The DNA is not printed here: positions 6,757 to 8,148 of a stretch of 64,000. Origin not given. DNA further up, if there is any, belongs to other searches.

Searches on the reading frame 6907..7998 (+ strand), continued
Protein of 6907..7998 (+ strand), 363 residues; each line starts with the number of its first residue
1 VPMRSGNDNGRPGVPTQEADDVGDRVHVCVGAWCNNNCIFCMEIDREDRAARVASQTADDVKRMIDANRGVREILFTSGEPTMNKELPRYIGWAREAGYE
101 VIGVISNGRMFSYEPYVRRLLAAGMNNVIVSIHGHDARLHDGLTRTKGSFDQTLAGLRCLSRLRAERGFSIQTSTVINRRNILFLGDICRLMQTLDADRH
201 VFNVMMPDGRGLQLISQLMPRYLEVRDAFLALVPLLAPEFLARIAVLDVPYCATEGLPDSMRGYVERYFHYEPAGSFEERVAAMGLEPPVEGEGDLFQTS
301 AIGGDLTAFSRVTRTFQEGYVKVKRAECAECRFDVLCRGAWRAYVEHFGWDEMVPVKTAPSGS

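Call 53: search_protein_families(library=padloc, proteins=[window:6907-7998:+, L004:10001-11068:+], max_evalue=0.001)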
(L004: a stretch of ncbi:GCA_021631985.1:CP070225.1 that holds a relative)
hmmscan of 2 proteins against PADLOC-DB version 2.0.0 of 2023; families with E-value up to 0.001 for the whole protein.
window:6907-7998:+ (363 aa): 2 families
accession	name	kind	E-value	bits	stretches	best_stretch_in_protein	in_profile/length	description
PDLC02904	pVip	-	4.2e-12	44.2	1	33-206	12-177/262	Viperins associated with kinases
PDLC02903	pVip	-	7.1e-12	43.3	1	32-205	8-172/257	Viperins not associated with kinases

L004:10001-11068:+ (355 aa): 3 families
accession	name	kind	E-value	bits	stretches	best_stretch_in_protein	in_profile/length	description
PDLC02904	pVip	-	2.3e-14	51.6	1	37-197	11-163/262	Viperins associated with kinases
PDLC02903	pVip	-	2.4e-12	44.9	1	38-215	9-178/257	Viperins not associated with kinases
PDLC02905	pVip-kinase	-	2.3e-05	21.8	1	38-186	191-342/474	Viperin-kinase fusion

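Call 61: predict_structure(alignment_id=A2)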
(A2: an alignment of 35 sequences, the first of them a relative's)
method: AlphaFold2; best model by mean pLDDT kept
length: 361 residues; sequences in the alignment: 35
mean_pLDDT: 87.1   pTM: 0.87
mean pLDDT of the five models: 87.1, 86.5, 85.7, 85.4, 84.1
residues with pLDDT >= 90: 217; 70-90: 106; 50-70: 26; < 50: 12
segments of 3 or more residues with pLDDT < 50: 1-10
pLDDT, mean of each block of 10 residues (from residue 1): 38 54 88 76 75 92 93 92 97 97 96 98 97 96 95 97 94 95 97 93 83 92 97 93 91 87 78 83 75 75 81 85 93 89 95 79 44
secondary structure, 60 per line:
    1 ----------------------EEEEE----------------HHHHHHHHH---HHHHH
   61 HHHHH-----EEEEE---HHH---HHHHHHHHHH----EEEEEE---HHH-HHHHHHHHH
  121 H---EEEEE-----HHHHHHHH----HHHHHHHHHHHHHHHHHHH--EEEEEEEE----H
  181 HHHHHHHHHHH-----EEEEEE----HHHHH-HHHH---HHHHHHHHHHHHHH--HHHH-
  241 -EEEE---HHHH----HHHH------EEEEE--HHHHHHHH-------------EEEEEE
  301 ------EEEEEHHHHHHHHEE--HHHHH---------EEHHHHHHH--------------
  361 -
elements in order: E23-27 H44-52 H56-65 E71-75 H85-94 E99-104 H112-121 E125-129 H135-142 H147-165 E168-175 H180-191 E197-202 H207-211 H213-216 H220-233 H236-239 E242-245 H249-252 H257-260 E267-271 H274-281 E295-300 E307-311 H312-319 H324-328 H340-346

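Call 64: fold_search(model_id=the predicted structure, library=pdb)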
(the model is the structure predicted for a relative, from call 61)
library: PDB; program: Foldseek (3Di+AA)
matches with E <= 10: 1653; with E <= 0.001: 121
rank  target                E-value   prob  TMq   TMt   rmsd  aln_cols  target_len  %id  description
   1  7vob                  1.7e-11  1.00  0.47  0.51   3.5       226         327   24  The crystal structure of a Radical SAM Enzyme BlsE involved in the Biosynthesis of Blasticidin S (released 2022-05-04)
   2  7tom                  5.3e-11  1.00  0.49  0.36   3.1       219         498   19  X-ray crystal structure of glycerol dibiphytanyl glycerol tetraether - macrocyclic archaeol synthase (GDGT-MAS) from Met (released 2022-08-31)
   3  7tol                  2.8e-10  1.00  0.46  0.34   2.9       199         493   21  X-ray crystal structure of glycerol dibiphytanyl glycerol tetraether - macrocyclic archaeol synthase (GDGT-MAS) from Met (released 2022-08-31)
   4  6efn                  4.5e-10  1.00  0.49  0.47   5.3       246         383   19  Structure of a RiPP maturase, SkfB (released 2018-10-24)
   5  9dfn                  5.5e-09  1.00  0.51  0.64   3.2       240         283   17  X-ray crystal structure of the second viperin-like enzyme from Trichoderma virens with bound CTP and SAM (released 2025-02-19)
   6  6q2p_A                5.9e-09  1.00  0.51  0.62   3.3       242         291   16  Crystal structure of mouse viperin bound to cytidine triphosphate and S-adenosylhomocysteine (released 2020-01-22)
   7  8hzv_C                5.9e-09  1.00  0.45  0.36   5.3       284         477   18  The crystal structure of a Radical SAM Enzyme DesII (released 2024-07-10)
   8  2fb2_B                9.5e-09  1.00  0.39  0.43   4.2       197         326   19  Structure of the MoaA Arg17/266/268/Ala triple mutant (released 2006-05-09)
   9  8hzv_D                1.0e-08  1.00  0.44  0.35   9.4       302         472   16  The crystal structure of a Radical SAM Enzyme DesII (released 2024-07-10)
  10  6q2p_B                1.1e-08  1.00  0.51  0.62   3.3       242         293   16  Crystal structure of mouse viperin bound to cytidine triphosphate and S-adenosylhomocysteine (released 2020-01-22)
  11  5vsl_A                1.6e-08  1.00  0.49  0.66   3.6       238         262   17  Crystal structure of viperin with bound [4Fe-4S] cluster and S-adenosylhomocysteine (SAH) (released 2017-06-14)
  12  5vsm_A                2.3e-08  1.00  0.49  0.67   3.6       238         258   17  Crystal structure of viperin with bound [4Fe-4S] cluster, 5'-deoxyadenosine, and L-methionine (released 2017-06-14)
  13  9dgw_A                2.3e-08  1.00  0.48  0.61   3.5       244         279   17  X-ray crystal structure of the Viperin-like enzyme from T. virens with bound CTP and SAM (released 2025-02-12)
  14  1tv7_A                2.6e-08  1.00  0.38  0.42   4.5       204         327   19  Structure of the S-adenosylmethionine dependent Enzyme MoaA (released 2004-08-31)
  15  8hzv_B                2.6e-08  1.00  0.43  0.34   4.7       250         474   19  The crystal structure of a Radical SAM Enzyme DesII (released 2024-07-10)
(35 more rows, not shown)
